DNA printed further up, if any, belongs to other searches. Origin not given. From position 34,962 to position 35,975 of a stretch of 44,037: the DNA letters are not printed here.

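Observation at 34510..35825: Lysis-cassette position occupied by a matrixin-type metzincin; no recognisable muramidase, amidase or transglycosylase anywhere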

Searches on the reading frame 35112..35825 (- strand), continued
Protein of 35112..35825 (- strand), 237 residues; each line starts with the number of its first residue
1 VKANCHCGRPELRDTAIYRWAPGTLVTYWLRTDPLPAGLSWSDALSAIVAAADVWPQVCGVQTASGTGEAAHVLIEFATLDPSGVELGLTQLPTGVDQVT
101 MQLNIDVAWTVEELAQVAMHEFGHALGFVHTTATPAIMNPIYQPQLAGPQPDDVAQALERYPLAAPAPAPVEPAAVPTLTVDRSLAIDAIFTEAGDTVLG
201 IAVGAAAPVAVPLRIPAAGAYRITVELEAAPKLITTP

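Call 44: fold_search(model_id=the predicted structure, library=pdb)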
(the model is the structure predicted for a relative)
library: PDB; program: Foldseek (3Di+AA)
matches with E <= 10: 814; with E <= 0.001: 241
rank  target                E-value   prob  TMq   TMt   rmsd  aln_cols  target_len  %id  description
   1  9csx                  7.7e-09  1.00  0.54  0.55   3.9       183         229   24  matrix metalloproteinase-10 proenzyme (released 2025-08-13)
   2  4h2e_A                7.7e-09  1.00  0.51  0.71   5.3       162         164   23  Crystal structure of an MMP twin inhibitor complexing two MMP-9 catalytic domains (released 2013-04-24)
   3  5uwm_A                1.2e-08  1.00  0.50  0.73   3.7       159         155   23  Matrix metalloproteinase-13 complexed with selective inhibitor compound (R)-17a (released 2017-07-12)
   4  1hv5_B                1.3e-08  1.00  0.50  0.70   5.1       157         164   27  CRYSTAL STRUCTURE OF THE STROMELYSIN-3 (MMP-11) CATALYTIC DOMAIN COMPLEXED WITH A PHOSPHINIC INHIBITOR (released 2001-03-28)
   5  1qic_A                1.3e-08  1.00  0.49  0.71   5.2       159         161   23  CRYSTAL STRUCTURE OF STROMELYSIN CATALYTIC DOMAIN (released 2003-02-11)
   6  4jp4_A                1.3e-08  1.00  0.49  0.69   5.2       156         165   25  Mmp13 in complex with a reverse hydroxamate Zn-binder (released 2014-03-05)
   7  3wv2_A                1.3e-08  1.00  0.50  0.69   5.2       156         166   24  Crystal structure of the catalytic domain of MMP-13 complexed with N-(3-methoxybenzyl)-4-oxo-3,4-dihydroquinazoline-2- (released 2014-09-24)
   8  5uwk_A                1.3e-08  1.00  0.49  0.71   5.2       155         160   24  Matrix metalloproteinase-13 complexed with selective inhibitor compound (S)-10a (released 2017-07-12)
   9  2d1o_A                1.4e-08  1.00  0.53  0.71   4.1       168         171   24  Stromelysin-1 (MMP-3) complexed to a hydroxamic acid inhibitor (released 2006-06-27)
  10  1bzs                  1.4e-08  1.00  0.51  0.70   4.3       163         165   23  CRYSTAL STRUCTURE OF MMP8 COMPLEXED WITH HMR2909 (released 2000-05-31)
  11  7xgj_B                1.4e-08  1.00  0.50  0.69   5.2       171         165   25  Crystal structure of human MMP-2 catalytic domain in complex with inhibitor (released 2022-06-29)
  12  4l19_B                1.5e-08  1.00  0.50  0.68   5.2       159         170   24  Matrix metalloproteinase-13 complexed with selective inhibitor compound Q1 (released 2014-12-10)
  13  830c_B                1.8e-08  1.00  0.49  0.69   5.2       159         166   24  COLLAGENASE-3 (MMP-13) COMPLEXED TO A SULPHONE-BASED HYDROXAMIC ACID (released 1999-08-06)
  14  5b5p_A                1.8e-08  1.00  0.49  0.68   5.2       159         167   24  Crystal structure of the catalytic domain of MMP-13 complexed with 4-oxo-N-(3-(2-(1H-1,2,4-triazol-3-ylsulfanyl)ethoxy (released 2017-01-18)
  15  3wv3_A                2.0e-08  1.00  0.50  0.68   5.2       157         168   25  Crystal structure of the catalytic domain of MMP-13 complexed with N-(3-methoxybenzyl)-4-oxo-3,4-dihydrothieno[2,3-d]p (released 2014-09-24)
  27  1su3_B                2.7e-08  1.00  0.53  0.32  14.8       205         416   23  X-ray structure of human proMMP-1: New insights into collagenase action (released 2004-12-21)
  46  1slm                  4.7e-08  1.00  0.56  0.58   4.1       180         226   23  CRYSTAL STRUCTURE OF FIBROBLAST STROMELYSIN-1: THE C-TRUNCATED HUMAN PROENZYME (released 1996-12-17)
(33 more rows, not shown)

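Call 47: fold_search(model_id=the predicted structure, library=viral)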
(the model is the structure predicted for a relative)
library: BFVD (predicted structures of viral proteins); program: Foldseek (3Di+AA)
matches with E <= 10: 303; with E <= 0.001: 34
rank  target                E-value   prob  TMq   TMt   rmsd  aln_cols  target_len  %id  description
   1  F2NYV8                9.2e-10  1.00  0.50  0.53   6.9       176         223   23  Complete DpAV4 genome [Diadromus pulchellus ascovirus 4a]
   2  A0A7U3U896            3.4e-09  1.00  0.49  0.30  20.6       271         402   20  ORF35 protein [Plutella xylostella granulovirus]
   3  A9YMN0                7.6e-09  1.00  0.50  0.21   8.6       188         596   22  Matrix metalloprotease [Helicoverpa armigera granulovirus]
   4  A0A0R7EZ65            1.5e-08  1.00  0.47  0.32   6.1       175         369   16  Metalloproteinase (Stromelysin-1-like) [Diatraea saccharalis granulovirus]
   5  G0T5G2                3.8e-08  1.00  0.58  0.41   8.5       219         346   21  Peptidase metallopeptidase domain-containing protein [Wiseana iridescent virus]
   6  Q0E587                1.6e-07  1.00  0.51  0.33   5.1       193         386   16  Putative matrix metalloproteinase [Spodoptera frugiperda ascovirus 1a]
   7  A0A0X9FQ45            1.7e-07  1.00  0.51  0.29   9.5       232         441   17  Mp-nase [Cnaphalocrocis medinalis granulovirus]
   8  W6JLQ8                2.5e-07  1.00  0.50  0.49   6.9       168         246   18  Zinc-dependent metalloprotease [Alphaentomopoxvirus acuprea]
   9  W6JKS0                6.7e-07  1.00  0.47  0.50   4.2       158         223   18  Matrix metalloproteinase [Alphaentomopoxvirus acuprea]
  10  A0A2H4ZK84            7.2e-07  1.00  0.50  0.26   4.5       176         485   20  Metalloproteinase [Cryptophlebia leucotreta granulosis virus]
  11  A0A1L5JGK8            7.6e-07  1.00  0.49  0.20   6.0       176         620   18  MMP [Plodia interpunctella granulovirus]
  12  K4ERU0                1.8e-06  1.00  0.49  0.23   5.1       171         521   18  Metalloproteinase [Epinotia aporema granulovirus]
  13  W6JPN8                2.5e-06  1.00  0.47  0.50   9.8       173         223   16  Peptidase M10 metallopeptidase domain-containing protein [Alphaentomopoxvirus acuprea]
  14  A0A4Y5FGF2            2.8e-06  1.00  0.39  0.37   7.1       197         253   18  Zn-dependent protease [Lactobacillus phage 3-521]
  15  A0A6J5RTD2            8.1e-06  1.00  0.50  0.41  14.5       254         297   18  Uncharacterized protein [uncultured Caudovirales phage]
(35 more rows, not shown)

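Call 59: find_encoding_contigs(protein=P0015, flank=8000, max_places=1)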
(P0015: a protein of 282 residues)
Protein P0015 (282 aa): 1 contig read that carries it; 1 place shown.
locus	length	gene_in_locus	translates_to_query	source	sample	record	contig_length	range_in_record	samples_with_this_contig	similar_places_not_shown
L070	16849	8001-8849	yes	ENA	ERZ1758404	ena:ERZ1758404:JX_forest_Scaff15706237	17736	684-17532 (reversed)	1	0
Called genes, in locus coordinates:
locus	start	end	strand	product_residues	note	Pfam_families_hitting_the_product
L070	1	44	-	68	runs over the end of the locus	-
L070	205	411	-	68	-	-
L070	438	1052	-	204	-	-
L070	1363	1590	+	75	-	-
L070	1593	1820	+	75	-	-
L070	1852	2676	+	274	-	PF00929:RNase_T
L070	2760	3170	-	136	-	-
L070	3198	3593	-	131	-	-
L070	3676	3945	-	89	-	-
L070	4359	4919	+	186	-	-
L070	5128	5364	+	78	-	-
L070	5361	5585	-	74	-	PF01381:HTH_3, PF13443:HTH_26 (weak)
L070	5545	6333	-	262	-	PF00239:Resolvase, PF07508:Recombinase (weak)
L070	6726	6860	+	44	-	-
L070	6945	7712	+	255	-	-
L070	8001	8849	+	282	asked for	PF00413:Peptidase_M10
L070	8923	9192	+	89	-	-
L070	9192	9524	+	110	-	-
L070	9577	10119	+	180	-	-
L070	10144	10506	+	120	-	-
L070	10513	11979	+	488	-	-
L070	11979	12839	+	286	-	-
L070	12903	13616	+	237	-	-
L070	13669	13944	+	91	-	-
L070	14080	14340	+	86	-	-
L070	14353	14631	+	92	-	-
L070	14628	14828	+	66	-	-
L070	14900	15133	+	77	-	-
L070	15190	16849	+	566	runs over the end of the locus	PF05133:SPP1_portal (weak)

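Call 60: find_encoding_contigs(protein=P0024, flank=8000, max_places=1)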
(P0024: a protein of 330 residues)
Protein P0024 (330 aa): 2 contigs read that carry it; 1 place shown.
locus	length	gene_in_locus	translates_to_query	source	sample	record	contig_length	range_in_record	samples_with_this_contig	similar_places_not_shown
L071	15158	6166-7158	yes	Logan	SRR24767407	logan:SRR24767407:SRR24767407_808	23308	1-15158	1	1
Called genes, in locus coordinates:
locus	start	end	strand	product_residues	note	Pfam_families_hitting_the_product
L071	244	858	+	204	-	-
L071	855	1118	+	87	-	-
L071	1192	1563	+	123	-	-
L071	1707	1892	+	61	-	-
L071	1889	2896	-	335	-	PF00589:Phage_integrase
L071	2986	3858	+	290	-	-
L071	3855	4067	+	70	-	-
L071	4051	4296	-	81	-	PF12844:HTH_19, PF13560:HTH_31, PF01381:HTH_3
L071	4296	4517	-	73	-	-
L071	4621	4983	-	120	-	-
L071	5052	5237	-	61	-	-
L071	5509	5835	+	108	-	-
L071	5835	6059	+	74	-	-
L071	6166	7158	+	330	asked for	PF00413:Peptidase_M10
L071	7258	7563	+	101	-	-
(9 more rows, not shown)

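Call 61: find_encoding_contigs(protein=P0018, flank=8000, max_places=1)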
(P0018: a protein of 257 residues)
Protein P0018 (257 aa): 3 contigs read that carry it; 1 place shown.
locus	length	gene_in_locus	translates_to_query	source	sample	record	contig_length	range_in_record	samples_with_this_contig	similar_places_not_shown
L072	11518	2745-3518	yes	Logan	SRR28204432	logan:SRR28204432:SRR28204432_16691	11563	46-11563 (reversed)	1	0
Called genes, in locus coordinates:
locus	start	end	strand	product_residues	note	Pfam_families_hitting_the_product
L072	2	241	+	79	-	?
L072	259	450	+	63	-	-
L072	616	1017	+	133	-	-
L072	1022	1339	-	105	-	PF13443:HTH_26 (weak)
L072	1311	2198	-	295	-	PF00239:Resolvase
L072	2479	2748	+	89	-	-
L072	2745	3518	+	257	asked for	PF00413:Peptidase_M10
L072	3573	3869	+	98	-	-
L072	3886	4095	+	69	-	-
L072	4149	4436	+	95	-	-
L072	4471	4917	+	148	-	PF18932:DUF5681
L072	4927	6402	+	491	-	-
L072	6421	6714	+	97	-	-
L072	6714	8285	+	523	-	-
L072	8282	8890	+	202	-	-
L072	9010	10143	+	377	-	-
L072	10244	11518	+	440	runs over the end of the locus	?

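Call 70: search_solved_structures(query=A3, max_evalue=0.00001, show_alignments=4)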
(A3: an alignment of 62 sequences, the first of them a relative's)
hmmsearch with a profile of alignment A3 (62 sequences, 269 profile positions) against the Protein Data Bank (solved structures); distinct sequences matched with E-value up to 0.00001: 120 (the best 60 are shown).
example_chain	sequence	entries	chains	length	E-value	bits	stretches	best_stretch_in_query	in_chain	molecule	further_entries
1su3_A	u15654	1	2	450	1e-37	133.5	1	5-195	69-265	Interstitial collagenase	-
1fbl_A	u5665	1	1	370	1.1e-34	123.5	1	22-186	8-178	FIBROBLAST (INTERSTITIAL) COLLAGENASE (MMP-1)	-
1slm_A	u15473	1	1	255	3.3e-34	122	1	5-174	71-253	STROMELYSIN-1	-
2j0t_A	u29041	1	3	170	1e-33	120.4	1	19-176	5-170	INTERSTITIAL COLLAGENASE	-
1ayk_A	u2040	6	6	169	1.3e-33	120.1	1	19-176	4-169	COLLAGENASE | FIBROBLAST COLLAGENASE | PROTEIN (COLLAGENASE)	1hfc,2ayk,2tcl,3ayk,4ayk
9csx_A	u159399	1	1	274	2.3e-33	119.2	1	5-181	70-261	Stromelysin-2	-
1cge_A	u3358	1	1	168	6.5e-33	117.8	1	20-176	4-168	FIBROBLAST COLLAGENASE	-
1cgl_A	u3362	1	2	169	9e-33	117.3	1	19-176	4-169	FIBROBLAST COLLAGENASE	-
2clt_A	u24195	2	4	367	1.1e-32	117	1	19-195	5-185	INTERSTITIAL COLLAGENASE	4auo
1ums_A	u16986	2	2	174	1.2e-32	116.9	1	22-175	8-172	STROMELYSIN-1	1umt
1b3d_A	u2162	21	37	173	2.3e-32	116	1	22-174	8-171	STROMELYSIN-1 | PROTEIN (STROMELYSIN-1 COMPLEX) | STROMELYSIN-1 PRECURSOR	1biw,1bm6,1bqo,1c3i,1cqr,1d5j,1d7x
966c_A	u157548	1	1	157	4.1e-32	115.1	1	23-169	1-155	MMP-1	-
2d1o_A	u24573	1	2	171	4.5e-32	115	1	22-174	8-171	Stromelysin-1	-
1cgf_A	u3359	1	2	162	7.1e-32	114.4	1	20-169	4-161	FIBROBLAST COLLAGENASE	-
3shi_A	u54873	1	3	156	1e-31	113.8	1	23-168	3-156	Interstitial collagenase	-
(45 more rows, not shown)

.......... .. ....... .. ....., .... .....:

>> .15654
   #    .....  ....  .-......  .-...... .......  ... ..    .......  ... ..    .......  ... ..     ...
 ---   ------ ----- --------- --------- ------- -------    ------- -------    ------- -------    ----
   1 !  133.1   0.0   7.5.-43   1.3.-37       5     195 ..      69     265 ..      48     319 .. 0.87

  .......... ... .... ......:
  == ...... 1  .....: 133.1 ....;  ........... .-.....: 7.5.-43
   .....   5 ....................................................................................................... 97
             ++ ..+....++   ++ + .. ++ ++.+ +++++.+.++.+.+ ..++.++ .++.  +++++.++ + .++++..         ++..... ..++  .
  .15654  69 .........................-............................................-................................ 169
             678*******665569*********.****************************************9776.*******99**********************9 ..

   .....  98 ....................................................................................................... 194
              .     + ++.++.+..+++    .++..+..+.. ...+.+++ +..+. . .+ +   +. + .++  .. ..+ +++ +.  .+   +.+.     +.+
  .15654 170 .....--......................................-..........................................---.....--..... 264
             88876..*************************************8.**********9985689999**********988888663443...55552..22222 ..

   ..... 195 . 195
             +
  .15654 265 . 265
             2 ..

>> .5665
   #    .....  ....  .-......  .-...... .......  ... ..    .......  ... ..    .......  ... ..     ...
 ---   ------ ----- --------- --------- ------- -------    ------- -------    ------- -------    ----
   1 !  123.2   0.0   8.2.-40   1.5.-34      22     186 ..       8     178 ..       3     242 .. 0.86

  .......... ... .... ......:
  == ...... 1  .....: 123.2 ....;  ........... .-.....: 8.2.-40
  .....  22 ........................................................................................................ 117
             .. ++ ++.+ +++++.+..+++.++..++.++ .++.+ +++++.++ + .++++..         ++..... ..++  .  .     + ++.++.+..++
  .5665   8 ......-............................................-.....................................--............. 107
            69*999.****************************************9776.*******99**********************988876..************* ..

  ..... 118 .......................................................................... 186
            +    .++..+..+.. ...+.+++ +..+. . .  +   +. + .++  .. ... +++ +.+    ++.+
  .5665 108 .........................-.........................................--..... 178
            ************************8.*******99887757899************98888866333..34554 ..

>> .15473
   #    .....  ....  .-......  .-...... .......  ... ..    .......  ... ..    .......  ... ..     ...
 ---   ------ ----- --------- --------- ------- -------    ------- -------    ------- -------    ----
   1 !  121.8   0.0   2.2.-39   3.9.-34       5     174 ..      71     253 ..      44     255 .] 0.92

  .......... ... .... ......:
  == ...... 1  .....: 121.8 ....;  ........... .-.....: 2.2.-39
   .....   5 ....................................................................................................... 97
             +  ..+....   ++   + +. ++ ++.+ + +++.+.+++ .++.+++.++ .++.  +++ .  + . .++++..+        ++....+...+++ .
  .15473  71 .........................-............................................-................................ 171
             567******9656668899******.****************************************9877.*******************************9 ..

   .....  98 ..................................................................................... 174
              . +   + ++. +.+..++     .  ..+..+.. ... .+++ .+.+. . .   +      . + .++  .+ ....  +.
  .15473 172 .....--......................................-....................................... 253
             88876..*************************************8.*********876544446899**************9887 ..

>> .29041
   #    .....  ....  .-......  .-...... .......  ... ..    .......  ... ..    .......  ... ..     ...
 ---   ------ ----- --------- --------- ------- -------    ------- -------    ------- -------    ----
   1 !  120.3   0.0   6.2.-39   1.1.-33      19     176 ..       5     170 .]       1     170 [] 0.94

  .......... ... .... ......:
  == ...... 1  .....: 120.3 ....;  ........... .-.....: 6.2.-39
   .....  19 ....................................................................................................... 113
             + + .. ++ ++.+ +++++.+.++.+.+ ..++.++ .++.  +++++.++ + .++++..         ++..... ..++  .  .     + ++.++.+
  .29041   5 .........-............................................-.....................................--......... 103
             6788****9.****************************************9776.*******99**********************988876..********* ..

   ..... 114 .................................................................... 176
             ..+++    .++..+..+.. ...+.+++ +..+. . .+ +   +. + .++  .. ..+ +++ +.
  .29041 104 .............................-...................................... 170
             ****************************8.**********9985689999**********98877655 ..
